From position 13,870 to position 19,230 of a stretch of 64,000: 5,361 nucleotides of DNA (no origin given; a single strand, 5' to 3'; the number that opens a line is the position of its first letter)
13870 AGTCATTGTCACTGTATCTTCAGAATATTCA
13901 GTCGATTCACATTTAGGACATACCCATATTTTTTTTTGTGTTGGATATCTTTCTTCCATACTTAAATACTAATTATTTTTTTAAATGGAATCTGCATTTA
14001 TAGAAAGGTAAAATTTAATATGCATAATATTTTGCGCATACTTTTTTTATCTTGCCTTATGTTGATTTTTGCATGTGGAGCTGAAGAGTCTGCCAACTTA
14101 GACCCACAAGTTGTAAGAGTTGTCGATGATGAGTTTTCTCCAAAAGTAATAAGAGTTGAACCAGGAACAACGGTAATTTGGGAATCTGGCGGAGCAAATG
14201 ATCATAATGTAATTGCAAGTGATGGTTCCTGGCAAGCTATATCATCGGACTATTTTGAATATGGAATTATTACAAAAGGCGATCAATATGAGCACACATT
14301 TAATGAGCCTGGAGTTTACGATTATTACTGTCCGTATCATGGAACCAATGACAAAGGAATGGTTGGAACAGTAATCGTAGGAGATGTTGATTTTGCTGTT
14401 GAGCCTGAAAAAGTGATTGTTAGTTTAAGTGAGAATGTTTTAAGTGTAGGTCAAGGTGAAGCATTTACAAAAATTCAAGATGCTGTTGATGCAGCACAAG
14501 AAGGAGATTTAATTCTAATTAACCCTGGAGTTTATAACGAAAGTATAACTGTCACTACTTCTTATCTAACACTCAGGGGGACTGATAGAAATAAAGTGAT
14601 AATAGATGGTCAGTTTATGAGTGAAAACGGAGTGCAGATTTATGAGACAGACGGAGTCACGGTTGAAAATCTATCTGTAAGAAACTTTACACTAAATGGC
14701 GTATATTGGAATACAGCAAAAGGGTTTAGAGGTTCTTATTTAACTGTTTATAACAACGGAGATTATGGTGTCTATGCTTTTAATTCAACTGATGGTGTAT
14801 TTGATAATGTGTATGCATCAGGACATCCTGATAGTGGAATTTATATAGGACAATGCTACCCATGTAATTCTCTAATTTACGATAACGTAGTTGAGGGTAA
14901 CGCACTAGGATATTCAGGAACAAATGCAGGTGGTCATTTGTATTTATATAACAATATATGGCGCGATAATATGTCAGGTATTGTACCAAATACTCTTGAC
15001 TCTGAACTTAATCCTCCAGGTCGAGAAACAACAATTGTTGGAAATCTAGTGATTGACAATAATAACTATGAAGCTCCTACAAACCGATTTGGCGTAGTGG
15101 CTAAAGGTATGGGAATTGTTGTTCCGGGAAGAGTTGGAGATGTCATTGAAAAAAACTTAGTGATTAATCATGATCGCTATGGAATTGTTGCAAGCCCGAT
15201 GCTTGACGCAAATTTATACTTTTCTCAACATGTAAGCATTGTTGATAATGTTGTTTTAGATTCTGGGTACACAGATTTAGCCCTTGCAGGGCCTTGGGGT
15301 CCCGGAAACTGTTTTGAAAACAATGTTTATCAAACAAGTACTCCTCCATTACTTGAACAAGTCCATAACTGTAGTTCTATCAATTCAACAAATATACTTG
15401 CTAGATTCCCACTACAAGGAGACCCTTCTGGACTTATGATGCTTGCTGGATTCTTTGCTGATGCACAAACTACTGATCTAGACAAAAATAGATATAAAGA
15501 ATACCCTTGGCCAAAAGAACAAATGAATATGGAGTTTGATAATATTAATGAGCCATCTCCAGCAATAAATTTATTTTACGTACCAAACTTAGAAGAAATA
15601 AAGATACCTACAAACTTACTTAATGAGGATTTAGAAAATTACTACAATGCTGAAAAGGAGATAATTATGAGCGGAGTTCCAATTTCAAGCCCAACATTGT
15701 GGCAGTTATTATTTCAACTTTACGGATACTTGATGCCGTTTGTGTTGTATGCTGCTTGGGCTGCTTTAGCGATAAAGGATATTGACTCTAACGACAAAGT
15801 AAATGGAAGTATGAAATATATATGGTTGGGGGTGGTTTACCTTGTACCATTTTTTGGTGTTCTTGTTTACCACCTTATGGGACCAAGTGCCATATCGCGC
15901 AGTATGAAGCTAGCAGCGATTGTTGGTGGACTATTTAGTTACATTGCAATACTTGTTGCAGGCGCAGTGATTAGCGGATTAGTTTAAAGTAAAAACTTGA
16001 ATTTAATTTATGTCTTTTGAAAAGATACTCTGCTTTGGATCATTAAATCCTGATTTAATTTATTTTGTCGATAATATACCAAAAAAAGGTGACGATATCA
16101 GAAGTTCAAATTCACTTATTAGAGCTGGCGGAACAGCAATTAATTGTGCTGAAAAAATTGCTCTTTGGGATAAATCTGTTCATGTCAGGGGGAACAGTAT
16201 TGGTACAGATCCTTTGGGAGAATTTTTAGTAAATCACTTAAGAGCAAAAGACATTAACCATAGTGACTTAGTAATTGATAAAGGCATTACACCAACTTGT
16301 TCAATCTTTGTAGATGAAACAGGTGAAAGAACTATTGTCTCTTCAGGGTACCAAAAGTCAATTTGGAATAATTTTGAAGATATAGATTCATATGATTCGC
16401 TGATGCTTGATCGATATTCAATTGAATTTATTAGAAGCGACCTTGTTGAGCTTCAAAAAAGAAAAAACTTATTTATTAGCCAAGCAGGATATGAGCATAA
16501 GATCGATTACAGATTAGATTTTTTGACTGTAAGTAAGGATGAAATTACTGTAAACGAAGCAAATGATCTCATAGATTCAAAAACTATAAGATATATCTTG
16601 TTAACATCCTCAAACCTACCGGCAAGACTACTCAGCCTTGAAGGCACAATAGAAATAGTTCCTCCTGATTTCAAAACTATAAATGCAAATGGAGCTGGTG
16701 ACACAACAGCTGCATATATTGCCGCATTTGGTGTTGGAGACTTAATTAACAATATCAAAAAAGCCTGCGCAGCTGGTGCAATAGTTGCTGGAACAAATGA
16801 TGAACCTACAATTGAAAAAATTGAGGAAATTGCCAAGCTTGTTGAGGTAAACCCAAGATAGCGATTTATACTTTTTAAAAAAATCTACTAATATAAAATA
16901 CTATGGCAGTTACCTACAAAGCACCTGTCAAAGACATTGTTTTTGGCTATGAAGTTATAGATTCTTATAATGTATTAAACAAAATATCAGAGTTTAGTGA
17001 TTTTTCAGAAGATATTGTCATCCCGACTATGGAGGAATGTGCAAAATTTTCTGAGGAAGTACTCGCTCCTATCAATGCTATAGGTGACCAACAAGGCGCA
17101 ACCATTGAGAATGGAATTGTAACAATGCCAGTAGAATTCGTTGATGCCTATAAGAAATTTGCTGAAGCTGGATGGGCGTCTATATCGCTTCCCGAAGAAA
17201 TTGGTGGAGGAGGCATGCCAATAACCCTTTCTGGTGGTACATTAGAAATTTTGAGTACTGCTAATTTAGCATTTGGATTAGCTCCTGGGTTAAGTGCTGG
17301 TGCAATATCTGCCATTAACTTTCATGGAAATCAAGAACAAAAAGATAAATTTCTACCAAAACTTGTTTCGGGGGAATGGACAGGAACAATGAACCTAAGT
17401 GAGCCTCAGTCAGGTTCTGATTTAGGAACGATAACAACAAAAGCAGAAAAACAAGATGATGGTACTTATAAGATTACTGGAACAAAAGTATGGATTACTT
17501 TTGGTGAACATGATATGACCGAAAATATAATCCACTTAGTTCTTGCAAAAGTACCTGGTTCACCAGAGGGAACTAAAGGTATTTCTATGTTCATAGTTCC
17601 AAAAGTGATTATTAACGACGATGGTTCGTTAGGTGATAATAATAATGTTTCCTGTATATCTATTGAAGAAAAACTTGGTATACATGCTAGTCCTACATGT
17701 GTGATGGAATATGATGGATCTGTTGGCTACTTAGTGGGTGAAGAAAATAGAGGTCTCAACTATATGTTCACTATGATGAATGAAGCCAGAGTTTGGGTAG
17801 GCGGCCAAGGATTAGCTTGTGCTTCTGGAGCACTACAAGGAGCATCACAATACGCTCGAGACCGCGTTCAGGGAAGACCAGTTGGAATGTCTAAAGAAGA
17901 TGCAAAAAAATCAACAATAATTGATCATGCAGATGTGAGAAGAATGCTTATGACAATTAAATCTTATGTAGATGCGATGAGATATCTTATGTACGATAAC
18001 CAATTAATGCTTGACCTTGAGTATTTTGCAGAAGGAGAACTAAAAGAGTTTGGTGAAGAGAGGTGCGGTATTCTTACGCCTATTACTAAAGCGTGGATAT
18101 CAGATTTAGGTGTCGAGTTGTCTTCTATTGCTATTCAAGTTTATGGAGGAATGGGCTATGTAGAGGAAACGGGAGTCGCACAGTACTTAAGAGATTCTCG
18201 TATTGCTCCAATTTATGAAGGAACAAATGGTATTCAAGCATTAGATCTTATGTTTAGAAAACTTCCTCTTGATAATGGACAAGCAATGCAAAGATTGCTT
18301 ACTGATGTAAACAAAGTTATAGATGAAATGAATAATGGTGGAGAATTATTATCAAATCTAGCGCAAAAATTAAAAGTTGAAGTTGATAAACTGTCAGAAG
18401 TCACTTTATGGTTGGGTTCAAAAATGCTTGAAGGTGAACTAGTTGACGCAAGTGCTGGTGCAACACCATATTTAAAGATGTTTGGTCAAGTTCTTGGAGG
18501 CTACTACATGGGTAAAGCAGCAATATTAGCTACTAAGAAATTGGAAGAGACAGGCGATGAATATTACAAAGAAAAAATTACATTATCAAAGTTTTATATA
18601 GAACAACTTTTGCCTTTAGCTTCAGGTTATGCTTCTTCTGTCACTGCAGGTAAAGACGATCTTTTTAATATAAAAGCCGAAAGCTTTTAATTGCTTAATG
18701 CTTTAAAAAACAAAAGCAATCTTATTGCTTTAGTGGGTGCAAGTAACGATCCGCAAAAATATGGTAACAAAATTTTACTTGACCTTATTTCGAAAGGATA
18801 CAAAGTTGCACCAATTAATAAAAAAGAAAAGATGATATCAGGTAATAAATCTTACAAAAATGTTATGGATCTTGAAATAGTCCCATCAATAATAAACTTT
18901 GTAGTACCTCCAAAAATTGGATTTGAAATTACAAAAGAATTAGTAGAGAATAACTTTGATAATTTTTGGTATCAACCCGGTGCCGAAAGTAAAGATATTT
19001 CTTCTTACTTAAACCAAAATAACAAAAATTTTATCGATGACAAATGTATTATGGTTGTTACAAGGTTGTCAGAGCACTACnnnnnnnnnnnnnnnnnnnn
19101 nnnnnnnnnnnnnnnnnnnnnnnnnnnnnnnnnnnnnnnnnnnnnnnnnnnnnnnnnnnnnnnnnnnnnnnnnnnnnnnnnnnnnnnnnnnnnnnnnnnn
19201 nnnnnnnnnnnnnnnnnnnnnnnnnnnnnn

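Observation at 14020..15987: Unusual tripartite lipoprotein: cupredoxin + NosD-like beta-helix + PLDc_N membrane anchor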

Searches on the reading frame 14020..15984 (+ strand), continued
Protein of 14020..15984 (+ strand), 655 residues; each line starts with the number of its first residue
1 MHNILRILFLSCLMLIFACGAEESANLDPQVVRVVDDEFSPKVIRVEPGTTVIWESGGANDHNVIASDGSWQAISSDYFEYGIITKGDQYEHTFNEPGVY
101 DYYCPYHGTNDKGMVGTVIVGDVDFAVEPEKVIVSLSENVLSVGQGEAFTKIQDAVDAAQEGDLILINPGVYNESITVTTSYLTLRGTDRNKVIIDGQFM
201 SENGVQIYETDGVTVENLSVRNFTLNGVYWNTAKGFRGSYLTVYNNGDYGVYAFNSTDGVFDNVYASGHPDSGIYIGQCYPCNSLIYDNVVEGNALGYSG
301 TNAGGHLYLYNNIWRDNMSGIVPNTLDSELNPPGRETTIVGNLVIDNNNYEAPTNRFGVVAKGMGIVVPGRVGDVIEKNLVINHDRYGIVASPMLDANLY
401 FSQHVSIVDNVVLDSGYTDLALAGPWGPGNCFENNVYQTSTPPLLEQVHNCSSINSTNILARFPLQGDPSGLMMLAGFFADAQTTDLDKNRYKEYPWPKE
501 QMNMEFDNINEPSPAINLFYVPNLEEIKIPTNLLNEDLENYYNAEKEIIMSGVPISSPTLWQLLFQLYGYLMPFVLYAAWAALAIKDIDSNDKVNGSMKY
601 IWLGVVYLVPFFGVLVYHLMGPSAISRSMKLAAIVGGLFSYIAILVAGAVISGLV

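Call 82: find_related_loci(query=A4, collection=metagenome_contigs, flank=5000)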
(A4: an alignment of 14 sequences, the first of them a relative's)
Query A4 (438 aa) in metagenome_contigs; peptide patterns used: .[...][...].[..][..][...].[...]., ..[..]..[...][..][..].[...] (x = any residue, [..] = any of these).
600 stretches matched a pattern (row limit reached: there are more); 512 encode a relative of the query (tblastn E <= 1e-3); the best 80 are kept; 80 distinct loci.
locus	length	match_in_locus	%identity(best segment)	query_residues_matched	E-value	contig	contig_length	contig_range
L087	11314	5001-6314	100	1-438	0e+0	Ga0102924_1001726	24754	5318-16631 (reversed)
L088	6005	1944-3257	99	1-438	0e+0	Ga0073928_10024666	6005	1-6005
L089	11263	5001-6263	57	21-435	2e-155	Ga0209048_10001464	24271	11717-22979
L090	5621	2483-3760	55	4-432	7e-153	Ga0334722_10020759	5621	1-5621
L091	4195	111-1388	54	7-432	1e-150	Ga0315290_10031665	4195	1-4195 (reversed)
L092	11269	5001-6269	54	10-433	2e-146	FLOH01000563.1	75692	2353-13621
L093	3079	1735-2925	56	36-432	1e-151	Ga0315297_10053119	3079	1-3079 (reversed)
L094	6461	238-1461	54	25-432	8e-143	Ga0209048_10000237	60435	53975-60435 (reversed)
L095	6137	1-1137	59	53-432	2e-143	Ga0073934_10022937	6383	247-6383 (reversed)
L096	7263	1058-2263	56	37-437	2e-142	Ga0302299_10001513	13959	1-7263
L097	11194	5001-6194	54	39-435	1e-130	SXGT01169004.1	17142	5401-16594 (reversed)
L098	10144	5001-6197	51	26-432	9e-126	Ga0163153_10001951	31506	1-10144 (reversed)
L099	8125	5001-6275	54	7-432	9e-146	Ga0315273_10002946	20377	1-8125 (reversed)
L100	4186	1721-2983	50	35-438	4e-117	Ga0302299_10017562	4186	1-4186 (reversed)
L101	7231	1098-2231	54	37-420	1e-115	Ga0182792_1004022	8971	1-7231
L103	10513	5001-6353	45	4-435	1e-111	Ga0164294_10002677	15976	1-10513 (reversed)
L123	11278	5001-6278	48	27-431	8e-107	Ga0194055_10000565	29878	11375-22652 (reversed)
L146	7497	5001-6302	44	37-435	3e-101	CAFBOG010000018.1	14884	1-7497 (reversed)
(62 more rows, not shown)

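Call 87: search_protein_families(library=pfam, proteins=[L146:6311-7252:+, L123:6296-7210:+, L103:6362-7297:+, L066:9949-10776:+, L066:10781-12112:-, L066:7082-7642:+, L066:9622-9939:+], max_evalue=0.01)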
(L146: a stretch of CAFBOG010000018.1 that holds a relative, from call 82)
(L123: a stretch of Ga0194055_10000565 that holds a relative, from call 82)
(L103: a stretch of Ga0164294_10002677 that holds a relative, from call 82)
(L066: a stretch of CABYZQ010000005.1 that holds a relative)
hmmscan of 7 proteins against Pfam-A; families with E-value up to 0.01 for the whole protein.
L146:6311-7252:+ (314 aa): 1 family
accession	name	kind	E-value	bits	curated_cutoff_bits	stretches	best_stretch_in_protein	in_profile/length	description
PF09362.15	DUF1996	-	1.6e-46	159.7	27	1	77-280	1-237/237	Domain of unknown function (DUF1996)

L123:6296-7210:+ (305 aa): 1 family
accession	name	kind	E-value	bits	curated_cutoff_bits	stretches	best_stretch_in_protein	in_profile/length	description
PF09362.15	DUF1996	-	1.6e-43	149.9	27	1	76-279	1-237/237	Domain of unknown function (DUF1996)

L103:6362-7297:+ (312 aa): 1 family
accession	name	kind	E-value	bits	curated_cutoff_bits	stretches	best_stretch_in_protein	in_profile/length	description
PF09362.15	DUF1996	-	5.3e-44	151.5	27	1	74-278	1-237/237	Domain of unknown function (DUF1996)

L066:9949-10776:+ (276 aa): 3 families
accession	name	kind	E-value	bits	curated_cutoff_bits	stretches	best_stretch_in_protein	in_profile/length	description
PF00877.26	NLPC_P60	-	3.6e-16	59.5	23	1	170-249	2-85/105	NlpC/P60 family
PF18348.7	SH3_16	-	2.6e-11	43.6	25.8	1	48-89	8-49/49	Bacterial dipeptidyl-peptidase Sh3 domain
PF08239.17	SH3_3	-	0.00028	21.4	27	0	105-151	3-54/54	Bacterial SH3 domain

L066:10781-12112:- (443 aa): 1 family
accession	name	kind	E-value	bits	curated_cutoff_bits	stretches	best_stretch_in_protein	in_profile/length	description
PF07690.21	MFS_1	-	3.4e-22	79.3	33.4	2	20-293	2-241/347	Major Facilitator Superfamily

L066:7082-7642:+ (187 aa): 10 families
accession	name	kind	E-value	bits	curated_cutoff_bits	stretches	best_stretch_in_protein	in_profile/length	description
PF07719.23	TPR_2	-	3.4e-10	39.7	27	1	100-133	1-34/34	Tetratricopeptide repeat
PF13431.12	TPR_17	-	1.1e-08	35.1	24.4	1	122-154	1-33/34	Tetratricopeptide repeat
PF00515.34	TPR_1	-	7.9e-08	32.3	27.8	1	100-133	1-34/34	Tetratricopeptide repeat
PF13181.12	TPR_8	-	3.4e-06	27.2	25.7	1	102-133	3-34/34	Tetratricopeptide repeat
PF13432.12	TPR_16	-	3.6e-05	24.6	32.7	1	111-154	8-51/65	Tetratricopeptide repeat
PF14559.12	TPR_19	-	5.9e-05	23.8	25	1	113-160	4-51/68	Tetratricopeptide repeat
PF13414.12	TPR_11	-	6.2e-05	23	26.8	0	111-148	5-42/42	TPR repeat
PF13424.12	TPR_12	-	0.00012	22.6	30.1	1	100-163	3-74/77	Tetratricopeptide repeat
PF23914.1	TPR_CcmH_CycH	-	0.0012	19.1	42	0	94-139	44-89/158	Cytochrome c-type biogenesis protein H TPR domain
PF13428.12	TPR_14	-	0.0039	18.2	23.5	0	102-142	3-43/44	Tetratricopeptide repeat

L066:9622-9939:+ (106 aa): 1 family
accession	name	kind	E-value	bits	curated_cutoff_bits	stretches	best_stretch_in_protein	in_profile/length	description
PF13396.11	PLDc_N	-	2.6e-07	30.9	23.3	1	37-72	5-38/42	Phospholipase_D-nuclease N-terminal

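Call 92: fold_search(model_id=the predicted structure, library=pdb)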
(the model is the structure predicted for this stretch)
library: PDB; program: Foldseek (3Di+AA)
matches with E <= 10: 1127; with E <= 0.001: 164
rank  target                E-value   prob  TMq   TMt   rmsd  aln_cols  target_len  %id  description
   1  2pyg_A                9.4e-08  1.00  0.32  0.54   6.7       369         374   15  Azotobacter vinelandii Mannuronan C-5 epimerase AlgE4 A-module (released 2008-05-27)
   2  2pyg_B                8.5e-07  1.00  0.32  0.52   5.9       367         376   14  Azotobacter vinelandii Mannuronan C-5 epimerase AlgE4 A-module (released 2008-05-27)
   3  8jaz_A                1.4e-06  1.00  0.31  0.41   5.1       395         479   12  Structure of the alginate epimerase/lyase complexed with di-mannuronic acid (released 2024-05-08)
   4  2pyh_B                1.9e-06  1.00  0.29  0.47   8.2       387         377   14  Azotobacter vinelandii Mannuronan C-5 epimerase AlgE4 A-module complexed with mannuronan trisaccharide (released 2008-05-27)
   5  4hcf_A                4.3e-06  1.00  0.12  0.77   2.6        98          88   22  Crystal Structure of Uncharacterized Cupredoxin-like Domain Protein Cupredoxin_1 with Copper Bound from Bacillus anthr (released 2012-10-17)
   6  5fc9_A                5.0e-06  1.00  0.11  0.71   5.9       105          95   27  Novel Purple Cupredoxin from Nitrosopumilus maritimus (released 2016-05-11)
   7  1adw_A                6.6e-06  1.00  0.11  0.56   6.4       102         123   28  PSEUDOAZURIN (released 1997-05-15)
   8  1ofm_A                8.0e-06  1.00  0.28  0.37   9.5       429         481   12  CRYSTAL STRUCTURE OF CHONDROITINASE B COMPLEXED TO CHONDROITIN 4-SULFATE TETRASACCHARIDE (released 2004-04-19)
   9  4hcf_B                8.4e-06  1.00  0.12  0.73   2.6       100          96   24  Crystal Structure of Uncharacterized Cupredoxin-like Domain Protein Cupredoxin_1 with Copper Bound from Bacillus anthr (released 2012-10-17)
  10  1baw_A                8.8e-06  1.00  0.11  0.64   3.6       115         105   26  PLASTOCYANIN FROM PHORMIDIUM LAMINOSUM (released 1999-03-02)
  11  8ja4                  8.8e-06  1.00  0.31  0.41   5.0       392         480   14  Structure of the alginate epimerase/lyase (released 2024-05-08)
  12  4p5r                  9.2e-06  1.00  0.12  0.69   4.9        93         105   28  Structure of oxidized W45Y mutant of amicyanin (released 2014-04-23)
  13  3bqv                  1.0e-05  1.00  0.12  0.67   5.6       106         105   27  Crystal Structure of the double mutant D44A D45A Plastocyanin from Phormidium laminosum (released 2009-01-06)
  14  3cvb_A                1.0e-05  1.00  0.12  0.66   5.6       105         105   28  Regulation of Protein Function: Crystal Packing Interfaces and Conformational Dimerization (released 2008-07-08)
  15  1sf3                  1.1e-05  1.00  0.12  0.68   6.8       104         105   28  Structure of the reduced form of the P94A mutant of amicyanin (released 2004-07-27)
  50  9cck_A                3.5e-05  1.00  0.12  0.19   3.2       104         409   26  Multi-copper oxidase with a C-terminal cupredoxin domain from Nitrosopumilus maritimus (released 2025-02-05)
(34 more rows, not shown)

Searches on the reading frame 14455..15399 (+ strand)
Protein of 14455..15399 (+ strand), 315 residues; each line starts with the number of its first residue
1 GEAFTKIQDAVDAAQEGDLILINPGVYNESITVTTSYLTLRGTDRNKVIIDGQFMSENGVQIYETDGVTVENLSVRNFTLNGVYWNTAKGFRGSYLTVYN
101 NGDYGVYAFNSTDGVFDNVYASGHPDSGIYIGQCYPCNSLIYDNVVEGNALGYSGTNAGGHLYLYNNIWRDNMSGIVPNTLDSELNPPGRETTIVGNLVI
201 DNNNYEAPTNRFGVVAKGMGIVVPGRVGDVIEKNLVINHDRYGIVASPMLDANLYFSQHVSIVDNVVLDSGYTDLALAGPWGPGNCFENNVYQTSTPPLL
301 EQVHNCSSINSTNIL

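Call 68: search_solved_structures(query=A3, max_evalue=10, show_alignments=2)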
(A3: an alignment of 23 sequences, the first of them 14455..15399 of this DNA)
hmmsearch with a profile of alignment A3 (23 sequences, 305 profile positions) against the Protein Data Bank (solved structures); distinct sequences matched with E-value up to 10: 8.
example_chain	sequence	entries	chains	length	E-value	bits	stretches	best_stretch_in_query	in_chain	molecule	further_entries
2ntb_A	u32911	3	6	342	0.00059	22.3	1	1-48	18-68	Pectinesterase A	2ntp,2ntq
1qjv_A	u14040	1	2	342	0.00059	22.3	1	1-48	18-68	PECTIN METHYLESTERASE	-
2nsp_A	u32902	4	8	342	0.00059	22.3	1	1-48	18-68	Pectinesterase A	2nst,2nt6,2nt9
3uw0_A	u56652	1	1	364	0.017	17.6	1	2-50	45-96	pectinesterase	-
1gq8_A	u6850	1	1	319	0.34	13.3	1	1-65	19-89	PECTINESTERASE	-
8tne_A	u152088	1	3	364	0.65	12.3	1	1-77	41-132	Pectinesterase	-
8x1a_B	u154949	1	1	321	1.3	11.4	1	143-193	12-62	Iron(III) ABC transporter, periplasmic iron-compound-binding protein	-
5xkj_E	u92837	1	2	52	5.1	9.4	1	119-155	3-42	Protein EPIDERMAL PATTERNING FACTOR 2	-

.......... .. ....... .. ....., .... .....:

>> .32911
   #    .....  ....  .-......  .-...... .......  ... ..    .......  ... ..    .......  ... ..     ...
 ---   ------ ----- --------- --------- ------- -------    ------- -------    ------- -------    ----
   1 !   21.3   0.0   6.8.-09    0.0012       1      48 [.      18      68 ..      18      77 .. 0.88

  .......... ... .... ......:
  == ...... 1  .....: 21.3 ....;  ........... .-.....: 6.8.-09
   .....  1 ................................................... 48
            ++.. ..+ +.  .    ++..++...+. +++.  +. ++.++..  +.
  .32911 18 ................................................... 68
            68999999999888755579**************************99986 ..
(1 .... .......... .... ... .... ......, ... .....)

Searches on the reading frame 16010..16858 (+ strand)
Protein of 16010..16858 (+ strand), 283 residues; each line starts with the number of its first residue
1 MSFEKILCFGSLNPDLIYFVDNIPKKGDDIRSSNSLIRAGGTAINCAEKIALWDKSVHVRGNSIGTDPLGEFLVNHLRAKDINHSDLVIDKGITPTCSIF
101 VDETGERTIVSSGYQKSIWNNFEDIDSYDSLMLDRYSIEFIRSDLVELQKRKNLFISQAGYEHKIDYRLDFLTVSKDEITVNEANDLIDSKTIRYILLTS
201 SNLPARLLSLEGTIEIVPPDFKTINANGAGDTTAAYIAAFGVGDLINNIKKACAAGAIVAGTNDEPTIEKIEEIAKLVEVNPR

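Call 7: search_protein_families(library=pfam, proteins=[window:16010-16858:+], max_evalue=0.001)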
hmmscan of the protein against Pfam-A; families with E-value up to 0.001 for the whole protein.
window:16010-16858:+ (283 aa): 1 family
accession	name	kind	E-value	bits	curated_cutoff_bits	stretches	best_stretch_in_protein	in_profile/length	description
PF00294.29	PfkB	-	7e-21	75.3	25.8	1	5-117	3-113/302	pfkB family carbohydrate kinase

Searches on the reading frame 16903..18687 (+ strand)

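Call 16: search_protein_families(library=pfam, proteins=[window:16903-18687:+], max_evalue=0.01)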
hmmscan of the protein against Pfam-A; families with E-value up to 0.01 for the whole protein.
window:16903-18687:+ (595 aa): 5 families
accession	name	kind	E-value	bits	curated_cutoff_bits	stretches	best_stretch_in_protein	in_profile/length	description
PF12806.12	Acyl-CoA_dh_C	-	4.1e-24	85.5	30.3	1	466-590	2-123/124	Acetyl-CoA dehydrogenase C-terminal like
PF00441.29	Acyl-CoA_dh_1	-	8.2e-21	75.1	22.4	1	282-449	1-145/150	Acyl-CoA dehydrogenase, C-terminal domain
PF02771.21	Acyl-CoA_dh_N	-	7.2e-16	59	22.9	1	44-158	9-113/113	Acyl-CoA dehydrogenase, N-terminal domain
PF02770.24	Acyl-CoA_dh_M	-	6.9e-14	52.2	33.3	1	163-271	2-95/97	Acyl-CoA dehydrogenase, middle domain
PF22924.1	ACOX_C_alpha1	-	4.8e-07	30.2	27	1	291-444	3-159/169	Acyl-CoA oxidase, C-alpha1 domain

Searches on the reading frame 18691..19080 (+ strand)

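Call 7: search_protein_families(library=pfam, proteins=[window:18691-19080:+], max_evalue=0.001)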
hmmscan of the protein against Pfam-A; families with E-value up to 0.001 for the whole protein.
window:18691-19080:+ (130 aa): 1 family
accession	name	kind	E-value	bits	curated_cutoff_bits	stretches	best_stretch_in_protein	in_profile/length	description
PF13380.12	CoA_binding_2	-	1.5e-24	87.1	22.8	1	12-123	3-114/116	CoA binding domain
